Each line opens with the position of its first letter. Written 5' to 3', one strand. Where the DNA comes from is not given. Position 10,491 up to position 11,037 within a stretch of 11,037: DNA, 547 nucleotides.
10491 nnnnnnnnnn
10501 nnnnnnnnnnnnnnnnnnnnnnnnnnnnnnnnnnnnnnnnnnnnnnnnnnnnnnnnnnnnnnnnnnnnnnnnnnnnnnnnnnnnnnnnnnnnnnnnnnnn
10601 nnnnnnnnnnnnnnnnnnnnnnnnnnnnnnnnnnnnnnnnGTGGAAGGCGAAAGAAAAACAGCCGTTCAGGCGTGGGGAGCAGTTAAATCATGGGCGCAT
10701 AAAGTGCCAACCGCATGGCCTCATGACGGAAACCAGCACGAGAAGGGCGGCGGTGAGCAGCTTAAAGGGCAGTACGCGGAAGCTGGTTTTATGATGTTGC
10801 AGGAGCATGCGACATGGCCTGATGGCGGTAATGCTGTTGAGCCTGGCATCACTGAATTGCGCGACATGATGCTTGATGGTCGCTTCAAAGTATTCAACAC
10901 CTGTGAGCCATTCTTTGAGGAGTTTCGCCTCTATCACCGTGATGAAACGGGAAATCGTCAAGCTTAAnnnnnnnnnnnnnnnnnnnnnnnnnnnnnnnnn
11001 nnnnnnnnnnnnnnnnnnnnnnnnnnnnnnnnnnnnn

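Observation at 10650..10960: Large terminase reading frame shifts out at an A5 run and back in about 290 bp later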

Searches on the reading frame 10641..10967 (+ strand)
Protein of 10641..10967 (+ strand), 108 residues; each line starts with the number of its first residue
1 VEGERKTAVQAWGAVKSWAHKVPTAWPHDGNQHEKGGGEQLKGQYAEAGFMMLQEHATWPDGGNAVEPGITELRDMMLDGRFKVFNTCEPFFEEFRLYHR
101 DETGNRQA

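Call 42: search_protein_families(library=pfam, proteins=[window:10641-10967:+], max_evalue=0.01)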
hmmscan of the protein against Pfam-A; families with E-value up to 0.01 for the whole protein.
window:10641-10967:+ (108 aa): 1 family
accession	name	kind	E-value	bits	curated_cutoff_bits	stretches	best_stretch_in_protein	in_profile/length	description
PF17289.8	Terminase_6C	-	6.5e-15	55.9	22.6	1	5-103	36-132/155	Terminase RNaseH-like domain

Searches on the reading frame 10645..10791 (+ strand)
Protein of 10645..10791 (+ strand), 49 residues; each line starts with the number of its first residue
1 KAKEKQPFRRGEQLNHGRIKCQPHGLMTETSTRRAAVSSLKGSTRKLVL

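Call 26: find_homologous_proteins(query=window:10645-10791:+, max_evalue=0.001)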
Query seq(49 aa): 1 candidates shared short words with the query, none scored E <= 0.001.
